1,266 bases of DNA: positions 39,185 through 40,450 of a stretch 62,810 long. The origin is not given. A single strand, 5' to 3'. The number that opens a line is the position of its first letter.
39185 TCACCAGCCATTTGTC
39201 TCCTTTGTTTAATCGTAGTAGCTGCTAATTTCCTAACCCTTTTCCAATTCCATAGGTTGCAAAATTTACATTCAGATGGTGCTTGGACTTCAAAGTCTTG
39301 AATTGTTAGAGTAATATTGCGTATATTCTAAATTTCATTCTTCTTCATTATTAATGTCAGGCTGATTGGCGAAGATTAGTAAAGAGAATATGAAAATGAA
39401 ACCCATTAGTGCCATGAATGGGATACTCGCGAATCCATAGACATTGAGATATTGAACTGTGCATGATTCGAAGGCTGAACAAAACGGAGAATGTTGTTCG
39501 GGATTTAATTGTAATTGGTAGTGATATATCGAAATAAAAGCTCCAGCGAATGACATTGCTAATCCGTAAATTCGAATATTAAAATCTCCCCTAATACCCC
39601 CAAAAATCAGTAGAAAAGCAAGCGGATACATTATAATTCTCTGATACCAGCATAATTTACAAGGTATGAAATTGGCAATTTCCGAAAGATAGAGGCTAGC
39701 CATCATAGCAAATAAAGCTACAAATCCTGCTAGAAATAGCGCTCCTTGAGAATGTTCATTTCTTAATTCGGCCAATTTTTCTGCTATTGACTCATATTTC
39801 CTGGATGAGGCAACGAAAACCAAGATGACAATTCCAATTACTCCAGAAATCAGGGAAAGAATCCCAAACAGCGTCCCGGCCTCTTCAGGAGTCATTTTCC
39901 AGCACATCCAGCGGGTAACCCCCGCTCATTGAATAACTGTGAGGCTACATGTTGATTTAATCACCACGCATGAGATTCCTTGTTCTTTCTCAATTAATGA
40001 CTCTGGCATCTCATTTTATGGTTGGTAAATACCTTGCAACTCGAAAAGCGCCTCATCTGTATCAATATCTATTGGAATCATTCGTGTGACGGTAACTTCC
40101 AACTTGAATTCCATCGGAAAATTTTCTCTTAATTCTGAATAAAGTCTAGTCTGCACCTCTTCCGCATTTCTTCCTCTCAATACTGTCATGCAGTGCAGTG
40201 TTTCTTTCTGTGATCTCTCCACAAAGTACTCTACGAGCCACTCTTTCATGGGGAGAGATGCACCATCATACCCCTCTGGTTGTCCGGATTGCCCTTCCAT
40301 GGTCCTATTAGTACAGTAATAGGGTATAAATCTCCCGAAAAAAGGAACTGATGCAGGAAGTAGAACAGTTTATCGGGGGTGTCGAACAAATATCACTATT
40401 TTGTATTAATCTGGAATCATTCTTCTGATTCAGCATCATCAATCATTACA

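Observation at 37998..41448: Oxidative protein-folding island carrying BOTH a VKOR homologue and a BdbC-type DsbB, plus two extracytoplasmic CxxC thioredoxin-fold proteins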

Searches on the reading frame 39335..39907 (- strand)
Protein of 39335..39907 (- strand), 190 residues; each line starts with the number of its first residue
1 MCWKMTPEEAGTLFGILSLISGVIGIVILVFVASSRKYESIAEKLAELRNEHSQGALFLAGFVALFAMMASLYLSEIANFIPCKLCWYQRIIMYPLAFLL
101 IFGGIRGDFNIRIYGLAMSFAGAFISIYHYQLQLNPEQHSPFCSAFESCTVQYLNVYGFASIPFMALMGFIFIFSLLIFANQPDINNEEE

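Call 3: search_protein_families(library=pfam, proteins=[window:39335-39907:-], max_evalue=1)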
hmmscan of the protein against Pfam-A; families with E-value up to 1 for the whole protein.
window:39335-39907:- (190 aa): 2 families
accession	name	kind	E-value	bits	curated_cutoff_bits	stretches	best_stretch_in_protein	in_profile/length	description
PF02600.21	DsbB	-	3e-14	54.1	22.1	1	56-158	4-127/148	Disulfide bond formation protein DsbB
PF11742.13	DUF3302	-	0.12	13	32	1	23-69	8-54/77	Protein of unknown function (DUF3302)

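Call 4: search_protein_families(library=ncbifam, proteins=[window:39335-39907:-], max_evalue=1)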
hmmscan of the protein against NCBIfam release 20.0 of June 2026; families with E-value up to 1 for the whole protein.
window:39335-39907:- (190 aa): 7 families
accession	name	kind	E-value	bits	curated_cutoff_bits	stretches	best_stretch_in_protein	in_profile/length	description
NF002849.0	PRK03113.1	subfamily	3e-35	121.4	124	1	52-176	6-131/139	disulfide oxidoreductase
NF001863.0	PRK00611.1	equivalog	1.8e-19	70.5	145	1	55-182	8-133/136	putative disulfide oxidoreductase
NF002485.0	PRK01749.1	equivalog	1.2e-07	31.9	157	1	52-140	10-103/177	disulfide bond formation protein DsbB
NF002552.0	PRK02110.1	equivalog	2.9e-06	27.1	138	1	49-138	7-100/169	disulfide bond formation protein B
NF003354.0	PRK04388.1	equivalog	6.8e-05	22.8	168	1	55-145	9-106/172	disulfide bond formation protein B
NF003304.0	PRK04307.1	equivalog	0.012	15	212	1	41-137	13-108/221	protein-disulfide oxidoreductase DsbI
NF050065.1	DisulBndDsbICampy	equivalog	0.22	9.9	800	1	59-134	13-91/498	disulfide bond formation protein DsbI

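Call 36: find_homologous_proteins(query=window:39335-39907:-, max_evalue=0.00001)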
Query window:39335-39907:- (190 aa): 837 proteins with E <= 0.00001 among 1637 candidates; the best 120 are listed.
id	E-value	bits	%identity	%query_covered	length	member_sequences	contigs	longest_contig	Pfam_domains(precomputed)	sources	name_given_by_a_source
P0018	7.0e-115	399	99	98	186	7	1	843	PF02600.22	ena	-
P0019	3.5e-100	352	88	98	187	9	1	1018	PF02600.22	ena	-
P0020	3.5e-95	335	81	98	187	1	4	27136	PF02600.22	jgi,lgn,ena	-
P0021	4.4e-91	322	80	96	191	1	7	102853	PF02600.22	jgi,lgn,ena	-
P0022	4.5e-91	322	81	94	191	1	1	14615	PF02600.22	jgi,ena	-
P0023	4.0e-90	319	77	97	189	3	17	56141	PF02600.22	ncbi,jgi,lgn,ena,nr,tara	ncbi:MAG: hypothetical protein CMO20_04595 [Thermoplasmata archaeon]|nr:hypothetical protein [Thermo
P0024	1.1e-89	317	80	94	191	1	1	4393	PF02600.22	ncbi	-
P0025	7.9e-89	315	75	98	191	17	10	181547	PF02600.22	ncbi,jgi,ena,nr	ncbi:MAG: disulfide bond formation protein B [Candidatus Thalassarchaeaceae archaeon]|jgi:disulfide 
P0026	4.1e-88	312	76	96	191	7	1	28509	PF02600.22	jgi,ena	-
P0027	1.1e-87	311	74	98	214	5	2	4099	PF02600.22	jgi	jgi:disulfide bond formation protein DsbB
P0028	6.3e-81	289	72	98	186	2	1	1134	PF02600.22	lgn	-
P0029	1.0e-80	288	72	98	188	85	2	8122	PF02600.22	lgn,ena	-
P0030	2.4e-80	287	84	81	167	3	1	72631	PF02600.22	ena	-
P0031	3.3e-80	286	71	98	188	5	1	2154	PF02600.22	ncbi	-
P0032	4.3e-80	286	72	87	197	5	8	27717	PF02600.22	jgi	jgi:disulfide bond formation protein DsbB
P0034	1.3e-79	285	69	98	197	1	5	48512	PF02600.22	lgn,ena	-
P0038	1.2e-78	281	68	98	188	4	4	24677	PF02600.22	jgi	-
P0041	8.5e-41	158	48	93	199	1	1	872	PF02600.22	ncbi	-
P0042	2.0e-40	157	46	94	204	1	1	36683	PF02600.22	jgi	jgi:disulfide bond formation protein DsbB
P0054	2.3e-38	150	43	97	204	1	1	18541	PF02600.22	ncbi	ncbi:MAG: disulfide bond formation protein B [Acidimicrobiia bacterium]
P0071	4.7e-37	146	48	89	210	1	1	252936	PF02600.22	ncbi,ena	-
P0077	1.3e-36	144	42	98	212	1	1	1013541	PF02600.22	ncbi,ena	-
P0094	9.6e-36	142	43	97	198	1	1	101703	PF02600.22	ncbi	ncbi:MAG: disulfide oxidoreductase [Actinomycetota bacterium]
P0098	1.3e-35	141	44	87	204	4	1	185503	PF02600.22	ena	-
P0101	1.6e-35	141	42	97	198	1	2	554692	PF02600.22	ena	-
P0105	2.0e-35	140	43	95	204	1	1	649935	PF02600.22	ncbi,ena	-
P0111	2.8e-35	140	42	97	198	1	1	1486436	PF02600.22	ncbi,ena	-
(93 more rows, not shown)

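Call 38: list_cluster_members(proteins=[P0041, P0042, P0054, P0071, P0077, P0094, P0098, P0101, P0105, P0111])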
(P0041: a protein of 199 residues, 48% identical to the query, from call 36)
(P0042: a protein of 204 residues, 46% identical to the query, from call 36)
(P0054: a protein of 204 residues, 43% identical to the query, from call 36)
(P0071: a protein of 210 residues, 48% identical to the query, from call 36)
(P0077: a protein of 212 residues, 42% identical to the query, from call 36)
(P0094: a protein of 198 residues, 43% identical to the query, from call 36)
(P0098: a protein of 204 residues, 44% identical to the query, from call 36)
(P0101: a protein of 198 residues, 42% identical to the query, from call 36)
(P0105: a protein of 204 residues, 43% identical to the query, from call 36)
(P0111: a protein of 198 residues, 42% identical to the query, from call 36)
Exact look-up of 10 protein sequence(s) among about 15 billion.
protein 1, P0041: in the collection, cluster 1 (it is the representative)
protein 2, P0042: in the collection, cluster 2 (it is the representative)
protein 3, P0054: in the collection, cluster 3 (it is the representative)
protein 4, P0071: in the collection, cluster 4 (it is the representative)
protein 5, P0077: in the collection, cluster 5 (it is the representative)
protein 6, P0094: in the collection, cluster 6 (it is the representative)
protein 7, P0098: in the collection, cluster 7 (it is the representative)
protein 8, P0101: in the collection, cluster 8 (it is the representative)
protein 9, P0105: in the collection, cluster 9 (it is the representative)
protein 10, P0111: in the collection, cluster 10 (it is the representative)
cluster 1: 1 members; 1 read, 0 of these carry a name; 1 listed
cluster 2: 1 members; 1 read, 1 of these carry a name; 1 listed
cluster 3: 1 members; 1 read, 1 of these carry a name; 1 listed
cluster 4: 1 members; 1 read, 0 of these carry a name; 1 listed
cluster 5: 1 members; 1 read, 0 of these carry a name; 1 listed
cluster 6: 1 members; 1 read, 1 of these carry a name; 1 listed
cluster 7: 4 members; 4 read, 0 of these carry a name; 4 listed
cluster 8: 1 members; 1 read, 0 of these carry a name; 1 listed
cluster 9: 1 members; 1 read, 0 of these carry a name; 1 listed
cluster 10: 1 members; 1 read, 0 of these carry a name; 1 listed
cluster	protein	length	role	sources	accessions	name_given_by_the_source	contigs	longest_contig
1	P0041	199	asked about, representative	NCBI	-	-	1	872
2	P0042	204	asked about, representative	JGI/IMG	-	disulfide bond formation protein DsbB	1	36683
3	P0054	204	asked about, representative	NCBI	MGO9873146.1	MAG: disulfide bond formation protein B [Acidimicrobiia bacterium]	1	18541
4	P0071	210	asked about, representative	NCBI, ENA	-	-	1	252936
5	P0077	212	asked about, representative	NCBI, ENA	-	-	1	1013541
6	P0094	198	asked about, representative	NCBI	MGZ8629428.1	MAG: disulfide oxidoreductase [Actinomycetota bacterium]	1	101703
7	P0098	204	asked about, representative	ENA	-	-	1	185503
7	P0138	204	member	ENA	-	-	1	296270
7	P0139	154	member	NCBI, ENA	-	-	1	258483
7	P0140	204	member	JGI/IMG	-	-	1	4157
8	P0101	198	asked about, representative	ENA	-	-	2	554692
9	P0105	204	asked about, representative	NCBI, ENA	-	-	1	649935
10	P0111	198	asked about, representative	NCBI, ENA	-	-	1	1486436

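Call 79: find_encoding_contigs(protein=P0034, flank=4000, max_places=2)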
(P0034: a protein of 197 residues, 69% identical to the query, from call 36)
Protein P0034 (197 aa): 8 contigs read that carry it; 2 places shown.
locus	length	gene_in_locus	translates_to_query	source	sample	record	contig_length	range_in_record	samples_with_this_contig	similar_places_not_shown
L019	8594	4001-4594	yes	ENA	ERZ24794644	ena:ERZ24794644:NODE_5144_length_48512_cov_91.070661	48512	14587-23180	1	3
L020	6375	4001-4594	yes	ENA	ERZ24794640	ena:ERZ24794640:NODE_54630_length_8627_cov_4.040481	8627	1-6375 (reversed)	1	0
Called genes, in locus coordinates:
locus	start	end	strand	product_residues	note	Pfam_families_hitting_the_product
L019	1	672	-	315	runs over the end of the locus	PF00535:Glycos_transf_2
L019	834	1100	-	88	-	-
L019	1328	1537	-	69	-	-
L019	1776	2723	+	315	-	PF00106:adh_short (faint), PF01073:3Beta_HSD, PF01370:Epimerase, PF02719:Polysacc_synt_2, PF04321:RmlD_sub_bind, PF05368:NmrA (weak), PF13460:NAD_binding_10, PF16363:GDP_Man_Dehyd, +1 more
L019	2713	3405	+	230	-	-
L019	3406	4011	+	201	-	-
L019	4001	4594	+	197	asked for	PF02600:DsbB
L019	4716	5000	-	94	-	-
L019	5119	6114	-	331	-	-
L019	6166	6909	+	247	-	PF01728:FtsJ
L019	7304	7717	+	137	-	-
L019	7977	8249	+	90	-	PF00736:EF1_GNE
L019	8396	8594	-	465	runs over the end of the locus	PF01142:TruD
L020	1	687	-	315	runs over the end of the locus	PF00535:Glycos_transf_2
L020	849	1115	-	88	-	-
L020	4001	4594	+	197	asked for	PF02600:DsbB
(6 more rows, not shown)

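Call 80: find_encoding_contigs(protein=P0038, flank=4000, max_places=2)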
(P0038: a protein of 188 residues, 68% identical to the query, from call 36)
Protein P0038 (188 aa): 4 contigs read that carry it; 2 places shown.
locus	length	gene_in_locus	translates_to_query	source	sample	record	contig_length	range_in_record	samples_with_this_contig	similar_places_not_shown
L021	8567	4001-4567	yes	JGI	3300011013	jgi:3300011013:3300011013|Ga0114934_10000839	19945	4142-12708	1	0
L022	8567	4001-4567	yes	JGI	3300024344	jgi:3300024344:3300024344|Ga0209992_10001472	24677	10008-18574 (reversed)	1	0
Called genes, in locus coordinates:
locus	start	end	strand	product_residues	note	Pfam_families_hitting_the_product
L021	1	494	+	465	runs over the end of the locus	PF01142:TruD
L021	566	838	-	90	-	PF00736:EF1_GNE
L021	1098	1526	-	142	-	-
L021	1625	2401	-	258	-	PF01728:FtsJ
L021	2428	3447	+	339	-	-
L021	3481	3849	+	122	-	-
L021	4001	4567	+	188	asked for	PF02600:DsbB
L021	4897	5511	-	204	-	-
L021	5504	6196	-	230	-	-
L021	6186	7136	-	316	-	PF01073:3Beta_HSD, PF01370:Epimerase, PF02719:Polysacc_synt_2, PF04321:RmlD_sub_bind, PF05368:NmrA, PF07993:NAD_binding_4 (faint), PF13460:NAD_binding_10, PF16363:GDP_Man_Dehyd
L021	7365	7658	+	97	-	-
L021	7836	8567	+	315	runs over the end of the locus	PF00535:Glycos_transf_2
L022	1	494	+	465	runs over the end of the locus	PF01142:TruD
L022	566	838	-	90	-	PF00736:EF1_GNE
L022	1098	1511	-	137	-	-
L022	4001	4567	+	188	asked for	PF02600:DsbB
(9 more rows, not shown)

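Call 81: find_encoding_contigs(protein=P0042, flank=5000, max_places=1)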
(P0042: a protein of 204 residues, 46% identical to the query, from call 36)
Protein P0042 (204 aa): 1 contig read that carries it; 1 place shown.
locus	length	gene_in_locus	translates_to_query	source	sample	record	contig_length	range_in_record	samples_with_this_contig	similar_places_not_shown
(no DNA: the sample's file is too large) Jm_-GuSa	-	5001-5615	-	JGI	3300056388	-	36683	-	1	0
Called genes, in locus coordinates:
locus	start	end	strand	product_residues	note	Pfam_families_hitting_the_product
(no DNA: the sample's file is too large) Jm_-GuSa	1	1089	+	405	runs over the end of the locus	PF08245:Mur_ligase_M, PF08353:MurT_C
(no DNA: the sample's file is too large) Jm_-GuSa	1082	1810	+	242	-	PF07685:GATase_3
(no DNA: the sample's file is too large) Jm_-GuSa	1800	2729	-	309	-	PF00950:ABC-3, PF01032:FecCD (faint)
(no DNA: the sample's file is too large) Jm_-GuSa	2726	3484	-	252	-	PF00005:ABC_tran, PF02463:SMC_N (faint), PF13304:AAA_21 (weak)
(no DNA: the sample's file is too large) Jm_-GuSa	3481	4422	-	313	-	PF01297:ZnuA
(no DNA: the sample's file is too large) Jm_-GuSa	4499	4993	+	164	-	PF01475:FUR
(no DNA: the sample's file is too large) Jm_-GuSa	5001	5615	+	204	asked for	PF02600:DsbB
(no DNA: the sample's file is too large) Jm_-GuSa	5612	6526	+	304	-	PF06053:DUF929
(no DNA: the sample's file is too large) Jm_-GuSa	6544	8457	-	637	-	PF05157:MshEN, PF00437:T2SSE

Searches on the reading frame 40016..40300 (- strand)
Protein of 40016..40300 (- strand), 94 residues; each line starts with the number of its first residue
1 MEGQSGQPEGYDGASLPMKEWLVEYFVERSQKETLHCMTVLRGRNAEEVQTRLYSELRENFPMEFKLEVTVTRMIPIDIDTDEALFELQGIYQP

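Call 3: search_protein_families(library=pfam, proteins=[window:40016-40300:-], max_evalue=1)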
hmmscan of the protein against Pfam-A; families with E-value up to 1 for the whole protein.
window:40016-40300:- (94 aa): 1 family
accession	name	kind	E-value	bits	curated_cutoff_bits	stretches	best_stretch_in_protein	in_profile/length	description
PF00475.24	IGPD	-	0.16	12.5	27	1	11-72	61-122/144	Imidazoleglycerol-phosphate dehydratase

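Call 4: search_protein_families(library=ncbifam, proteins=[window:40016-40300:-], max_evalue=1)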
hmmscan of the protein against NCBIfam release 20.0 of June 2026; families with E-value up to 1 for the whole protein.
window:40016-40300:- (94 aa): 1 family
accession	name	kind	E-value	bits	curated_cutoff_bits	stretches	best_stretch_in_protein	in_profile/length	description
NF011064.0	PRK14494.1-3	equivalog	0.15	11.4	418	1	12-45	203-235/244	putative molybdopterin-guanine dinucleotide biosynthesis protein MobB/FeS domain-containing protein protein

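Call 90: find_related_loci(query=A8, collection=metagenome_contigs, flank=3500)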
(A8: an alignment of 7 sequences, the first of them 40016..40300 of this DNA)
Query A8 (94 aa) in metagenome_contigs; peptide patterns used: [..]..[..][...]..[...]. (x = any residue, [..] = any of these).
80 stretches matched a pattern; 53 encode a relative of the query (tblastn E <= 1e-3); 53 distinct loci.
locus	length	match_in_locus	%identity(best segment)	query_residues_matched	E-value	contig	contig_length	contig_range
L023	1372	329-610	100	1-94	1e-64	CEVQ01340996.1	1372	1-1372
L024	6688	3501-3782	96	1-94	3e-59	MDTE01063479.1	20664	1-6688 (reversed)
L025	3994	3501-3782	88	1-94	1e-55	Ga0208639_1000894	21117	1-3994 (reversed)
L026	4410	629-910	88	1-94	1e-55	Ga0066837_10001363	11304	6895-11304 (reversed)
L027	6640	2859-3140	87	1-94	6e-54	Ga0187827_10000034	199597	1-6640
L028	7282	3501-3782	78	1-94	9e-51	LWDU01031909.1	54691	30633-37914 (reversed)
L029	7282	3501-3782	78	1-94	1e-49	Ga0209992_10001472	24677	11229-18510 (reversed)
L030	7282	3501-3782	79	1-94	9e-48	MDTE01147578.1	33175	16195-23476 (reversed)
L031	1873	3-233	86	18-94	3e-44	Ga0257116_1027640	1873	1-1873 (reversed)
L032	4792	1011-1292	62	1-94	3e-37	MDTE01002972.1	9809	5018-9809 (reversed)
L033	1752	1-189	94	32-94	2e-37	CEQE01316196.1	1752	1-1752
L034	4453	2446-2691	48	13-94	1e-22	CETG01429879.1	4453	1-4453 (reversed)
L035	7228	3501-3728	50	19-94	3e-22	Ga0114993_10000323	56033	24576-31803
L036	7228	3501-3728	50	19-94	3e-22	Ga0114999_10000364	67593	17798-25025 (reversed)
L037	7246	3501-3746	49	13-94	6e-22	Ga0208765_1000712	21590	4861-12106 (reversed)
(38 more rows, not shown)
